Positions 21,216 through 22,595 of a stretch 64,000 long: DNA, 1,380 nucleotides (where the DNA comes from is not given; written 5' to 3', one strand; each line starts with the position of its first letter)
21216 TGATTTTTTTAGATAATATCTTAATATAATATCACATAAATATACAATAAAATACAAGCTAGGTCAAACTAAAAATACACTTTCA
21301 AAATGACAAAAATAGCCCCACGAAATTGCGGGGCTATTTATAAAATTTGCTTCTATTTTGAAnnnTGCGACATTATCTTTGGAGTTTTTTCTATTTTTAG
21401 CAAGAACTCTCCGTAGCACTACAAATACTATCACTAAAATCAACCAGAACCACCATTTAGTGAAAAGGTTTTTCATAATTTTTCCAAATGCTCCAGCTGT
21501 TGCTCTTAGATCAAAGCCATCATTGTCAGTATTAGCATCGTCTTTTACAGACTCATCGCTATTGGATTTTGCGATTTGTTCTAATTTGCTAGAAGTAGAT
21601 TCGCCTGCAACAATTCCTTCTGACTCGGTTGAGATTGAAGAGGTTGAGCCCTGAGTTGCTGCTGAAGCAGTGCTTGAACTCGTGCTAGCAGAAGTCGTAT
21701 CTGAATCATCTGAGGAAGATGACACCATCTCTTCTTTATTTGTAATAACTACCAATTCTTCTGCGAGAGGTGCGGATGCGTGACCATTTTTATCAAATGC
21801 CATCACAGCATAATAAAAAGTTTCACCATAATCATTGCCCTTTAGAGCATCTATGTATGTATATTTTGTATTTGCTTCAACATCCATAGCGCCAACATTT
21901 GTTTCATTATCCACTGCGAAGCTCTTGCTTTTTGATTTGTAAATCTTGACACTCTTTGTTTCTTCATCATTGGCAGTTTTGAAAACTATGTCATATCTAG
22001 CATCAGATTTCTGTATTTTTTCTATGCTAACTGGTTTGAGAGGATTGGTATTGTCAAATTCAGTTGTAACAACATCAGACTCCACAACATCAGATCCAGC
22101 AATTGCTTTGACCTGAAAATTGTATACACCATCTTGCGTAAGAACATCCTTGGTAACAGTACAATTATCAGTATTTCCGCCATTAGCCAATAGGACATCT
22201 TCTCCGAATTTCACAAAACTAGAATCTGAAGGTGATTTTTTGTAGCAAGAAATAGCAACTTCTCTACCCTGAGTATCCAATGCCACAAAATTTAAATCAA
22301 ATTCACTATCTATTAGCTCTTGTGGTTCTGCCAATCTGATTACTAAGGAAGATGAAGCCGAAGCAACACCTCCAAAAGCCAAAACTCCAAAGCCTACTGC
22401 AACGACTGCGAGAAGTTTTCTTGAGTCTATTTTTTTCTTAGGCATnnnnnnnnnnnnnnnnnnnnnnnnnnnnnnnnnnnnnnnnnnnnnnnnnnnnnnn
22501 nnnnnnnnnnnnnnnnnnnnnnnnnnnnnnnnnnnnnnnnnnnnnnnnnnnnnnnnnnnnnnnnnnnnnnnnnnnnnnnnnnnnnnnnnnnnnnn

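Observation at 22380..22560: Internal LPVTG sorting signal followed in frame by a second signal peptide inside one 984-aa ORF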

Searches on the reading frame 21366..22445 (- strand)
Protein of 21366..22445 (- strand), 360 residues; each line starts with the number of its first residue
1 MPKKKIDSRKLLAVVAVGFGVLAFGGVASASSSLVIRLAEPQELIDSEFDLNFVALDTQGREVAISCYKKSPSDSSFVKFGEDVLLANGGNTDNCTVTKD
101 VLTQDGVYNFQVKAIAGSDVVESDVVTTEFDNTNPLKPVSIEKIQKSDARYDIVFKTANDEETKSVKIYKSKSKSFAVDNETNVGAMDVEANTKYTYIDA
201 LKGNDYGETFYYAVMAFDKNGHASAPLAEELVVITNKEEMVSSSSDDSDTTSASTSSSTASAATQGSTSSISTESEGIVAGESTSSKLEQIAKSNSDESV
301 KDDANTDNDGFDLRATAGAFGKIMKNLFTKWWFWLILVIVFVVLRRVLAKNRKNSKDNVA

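Call 21: find_related_loci(query=A2, collection=genome_contigs, flank=10000)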
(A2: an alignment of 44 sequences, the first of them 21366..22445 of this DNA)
Query A2 (360 aa) in genome_contigs; peptide patterns used: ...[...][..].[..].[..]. (x = any residue, [..] = any of these).
44 stretches matched a pattern; 39 encode a relative of the query (tblastn E <= 1e-3); 39 distinct loci.
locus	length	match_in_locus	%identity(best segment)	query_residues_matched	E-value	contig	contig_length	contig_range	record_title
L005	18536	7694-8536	34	8-285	5e-48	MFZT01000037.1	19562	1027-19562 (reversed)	MAG: Candidatus Roizmanbacteria bacterium RIFCSPHIGHO2_02_FULL_43_11 rifcsphigho2_02_scaffold_4558, whole genome shotgun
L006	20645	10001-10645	39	8-225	8e-45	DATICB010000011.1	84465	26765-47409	MAG TPA_asm: Patescibacteria group bacterium isolate SMAG_U16305 k141_1288654, whole genome shotgun sequence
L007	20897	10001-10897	29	22-356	1e-42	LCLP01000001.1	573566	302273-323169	MAG: Candidatus Pacebacteria bacterium GW2011_GWA1_46_10 UX28_C0001, whole genome shotgun sequence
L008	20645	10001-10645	37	12-229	2e-41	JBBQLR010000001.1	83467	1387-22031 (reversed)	MAG: Patescibacteria group bacterium isolate Co_metawrap_483 Cmw_483_k141_28531630_length_83467_cov_11.0000, whole genom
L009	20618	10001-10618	35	28-234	5e-41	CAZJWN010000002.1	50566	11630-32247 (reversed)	MAG TPA_asm: uncultured Gammaproteobacteria bacterium isolate SRP342105_co2_151 genome assembly, contig: NODE_606_length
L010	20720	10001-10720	35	5-230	6e-41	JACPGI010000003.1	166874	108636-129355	MAG: candidate division WWE3 bacterium isolate NC_groundwater_383_Ag_B-0.1um_36_13 GD18-4_B1_scaffold_430481, whole geno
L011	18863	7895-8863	30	3-346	2e-44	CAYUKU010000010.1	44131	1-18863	MAG TPA_asm: uncultured Gammaproteobacteria bacterium isolate binchicken_co58_53 genome assembly, contig: NODE_666_lengt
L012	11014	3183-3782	40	31-229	5e-40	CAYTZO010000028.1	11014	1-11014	MAG TPA_asm: uncultured Gammaproteobacteria bacterium isolate SRP093762_co1_179 genome assembly, contig: NODE_3424_lengt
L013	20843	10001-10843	33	9-286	2e-38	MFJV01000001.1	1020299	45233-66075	MAG: Candidatus Gottesmanbacteria bacterium RIFCSPLOWO2_01_FULL_43_11b rifcsplowo2_01_scaffold_30, whole genome shotgun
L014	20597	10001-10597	35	34-234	8e-37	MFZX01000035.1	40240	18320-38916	MAG: Candidatus Roizmanbacteria bacterium RIFCSPHIGHO2_12_FULL_37_23 rifcsphigho2_12_scaffold_3986, whole genome shotgun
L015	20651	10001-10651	35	9-229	1e-36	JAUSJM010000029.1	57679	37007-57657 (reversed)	MAG: bacterium isolate E14_metabat.bin.301 E14_k141_421525, whole genome shotgun sequence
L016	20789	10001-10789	33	31-289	2e-36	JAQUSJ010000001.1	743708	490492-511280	MAG: Candidatus Daviesbacteria bacterium isolate STD1_94 NODE_9_length_743708_cov_15.213565_Sandtown_D1, whole genome sh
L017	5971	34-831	33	31-286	4e-36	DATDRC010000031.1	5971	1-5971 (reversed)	MAG TPA_asm: Patescibacteria group bacterium isolate SMAG_U7967 k141_238252, whole genome shotgun sequence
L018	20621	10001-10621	36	27-232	5e-36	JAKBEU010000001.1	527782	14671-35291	MAG: bacterium isolate BP8.bin62 NODE_4_length_527782_cov_2.788794, whole genome shotgun sequence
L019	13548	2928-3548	36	27-232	1e-35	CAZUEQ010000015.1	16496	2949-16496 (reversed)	MAG TPA_asm: uncultured Gammaproteobacteria bacterium isolate SRP170004_co1_204 genome assembly, contig: NODE_5470_lengt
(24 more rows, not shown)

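Call 32: predict_structure(alignment_id=A2)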
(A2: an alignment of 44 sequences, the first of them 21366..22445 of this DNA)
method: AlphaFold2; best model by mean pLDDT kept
length: 360 residues; sequences in the alignment: 44
mean_pLDDT: 78.2   pTM: 0.53
mean pLDDT of the five models: 78.2, 77.6, 77.4, 76.9, 76.3
residues with pLDDT >= 90: 193; 70-90: 54; 50-70: 27; < 50: 86
segments of 3 or more residues with pLDDT < 50: 231-249, 253-256, 258-293, 295-297, 299-318
pLDDT, mean of each block of 10 residues (from residue 1): 72 88 69 94 80 97 98 98 97 96 95 98 95 93 94 97 97 93 97 98 92 95 89 39 43 46 41 40 38 44 40 48 67 92 89 67
secondary structure, 60 per line:
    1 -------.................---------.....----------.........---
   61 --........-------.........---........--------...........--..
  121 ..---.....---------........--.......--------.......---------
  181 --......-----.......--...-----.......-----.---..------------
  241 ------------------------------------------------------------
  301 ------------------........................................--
elements in order: H8-24 E34-38 E49-57 E63-70 E78-86 E90-97 E106-116 E119-122 E126-130 E140-147 E150-156 E165-171 E183-188 E194-200 E211-217 H319-358
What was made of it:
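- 22356..22415 (-): TM2, the h- and c-regions of the internal signal peptide (aa 635-654, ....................), with the predicted signal peptidase I site ASA|SS. AlphaFold helix at residues 8-24 of the 360-aa segment (call 32).
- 21795..22355 (-): Two tandem FN3-like beta-sandwich domains (aa 655-841), the core of an unannotated CPR protein family. AlphaFold pLDDT is above 90 over residues 34-217 (call 32).
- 21462..21794 (-): Ser/Thr/Asp-rich disordered linker (aa 842-952) with a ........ motif. pLDDT below 50 over residues 231-318 of the model (call 32).
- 21366..21461 (-): TM3 (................) plus a basic cytoplasmic tail (aa 953-984), the C-terminal membrane anchor of the FN3 module. 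AlphaFold helix at residues 319-358 (call 32).
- On CPR tandem-FN3 sortase-cassette protein (unnamed family, no Pfam or NCBIfam model): The fold is predicted with pLDDT above 90 (call 32) and the first Cys pair is present.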

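Call 35: fold_search(model_id=the predicted structure, library=pdb)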
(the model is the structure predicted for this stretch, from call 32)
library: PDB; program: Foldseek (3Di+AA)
matches with E <= 10: 1944; with E <= 0.001: 372
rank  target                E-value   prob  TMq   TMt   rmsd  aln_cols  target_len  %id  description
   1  4kkp_B                2.3e-07  1.00  0.20  0.28  16.5       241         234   13  Crystal structure of Vibrio cholerae RbmA (crystal form 2) (released 2013-05-22)
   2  4bqb_A                2.7e-07  1.00  0.25  0.37   9.1       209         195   11  Crystal structure of the FN5 and FN6 domains of NEO1, form 2 (released 2013-06-12)
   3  3f7p_D                4.2e-07  1.00  0.23  0.36  10.1       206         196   14  Crystal structure of a complex between integrin beta4 and plectin (released 2009-03-10)
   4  4kkp_A                4.7e-07  1.00  0.20  0.28  16.4       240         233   13  Crystal structure of Vibrio cholerae RbmA (crystal form 2) (released 2013-05-22)
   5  4kkq_A                5.0e-07  1.00  0.22  0.33  16.1       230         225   12  Crystal structure of Vibrio cholerae RbmA (crystal form 1) (released 2013-05-22)
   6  2ibg_B                5.8e-07  1.00  0.23  0.37  13.7       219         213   14  Crystal Structure of Hedgehog Bound to the FNIII Domains of Ihog (released 2006-10-24)
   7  4kkq_B                6.1e-07  1.00  0.23  0.34  16.8       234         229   11  Crystal structure of Vibrio cholerae RbmA (crystal form 1) (released 2013-05-22)
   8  5myb_B                6.8e-07  1.00  0.22  0.38  10.4       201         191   13  Homodimerization of Tie2 Fibronectin-like domains 2 and 3 in space group P21 (released 2017-04-26)
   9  8jmw_A                6.8e-07  1.00  0.20  0.15  13.4       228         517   10  Fibril form of serine peptidase Vpr (released 2023-12-06)
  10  4be5_A                7.5e-07  1.00  0.22  0.33  16.2       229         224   11  V. cholera biofilm scaffolding protein RbmA (released 2013-12-18)
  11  4bqb_B                7.5e-07  1.00  0.25  0.37   9.0       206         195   13  Crystal structure of the FN5 and FN6 domains of NEO1, form 2 (released 2013-06-12)
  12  6pok                  7.5e-07  1.00  0.22  0.34   9.8       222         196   13  Crystal structure of the Robo3 FN2-3 domains (released 2020-05-06)
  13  6z3m_E                7.9e-07  1.00  0.21  0.33  10.6       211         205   15  Repulsive Guidance Molecule B (RGMB) in complex with Growth Differentiation Factor 5 (GDF5) and Neogenin 1 (NEO1). (released 2020-07-01)
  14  4bq8_A                7.9e-07  1.00  0.21  0.34  10.4       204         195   14  Crystal structure of the RGMB-NEO1 complex form 3 (released 2013-06-12)
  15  7y6e_G                9.2e-07  1.00  0.22  0.38  10.1       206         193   16  Crystal structure of sDscam FNIII23 domains, isoform Beta2v6 (released 2023-05-24)
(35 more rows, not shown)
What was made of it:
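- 21795..22355 (-): Foldseek matches tandem FN3 structures such as RbmA 4kkp and neogenin FN5-6, E about 1e-7 (call 35).
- Fold: tandem FN3 plus a C-terminal helix (calls 32, 35).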

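Call 54: search_protein_representatives(alignment_id=A2)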
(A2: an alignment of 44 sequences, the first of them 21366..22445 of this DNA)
Query: 44 sequences, 319 profile positions. Proteins with E-value up to 0.001 (for the whole library): 1768; up to 1e-10: 763; up to 1e-30: 549. The best 150 are listed.
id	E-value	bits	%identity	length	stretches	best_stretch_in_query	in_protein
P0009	4.3e-121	420.5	-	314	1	1-317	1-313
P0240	5.5e-121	420.1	-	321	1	1-316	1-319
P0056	1.0e-117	409.4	-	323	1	1-317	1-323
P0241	4.5e-117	407.3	-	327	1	3-315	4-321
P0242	2.7e-116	404.7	-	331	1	2-317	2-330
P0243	3.5e-116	404.3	-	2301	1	8-318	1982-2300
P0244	1.3e-115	402.5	-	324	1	1-317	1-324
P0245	8.6e-115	399.8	-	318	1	1-315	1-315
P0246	2.5e-114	398.3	-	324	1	1-317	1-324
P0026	4.7e-114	397.4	-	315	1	16-316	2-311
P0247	7.5e-114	396.7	-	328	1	2-311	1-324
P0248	1.8e-112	392.2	-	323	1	2-316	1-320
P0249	1.3e-111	389.4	-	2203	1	6-317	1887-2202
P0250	9.2e-111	386.6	-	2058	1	7-316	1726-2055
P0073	1.3e-110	386.1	-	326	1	2-317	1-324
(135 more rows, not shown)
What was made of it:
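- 21795..22355 (-): An exhaustive search finds 549 representatives at E<=1e-30 (call 54).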

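Call 61: search_solved_structures(query=A2, max_evalue=0.01)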
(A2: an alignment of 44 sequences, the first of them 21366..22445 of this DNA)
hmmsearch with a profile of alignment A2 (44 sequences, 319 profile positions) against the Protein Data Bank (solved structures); distinct sequences matched with E-value up to 0.01: 0.
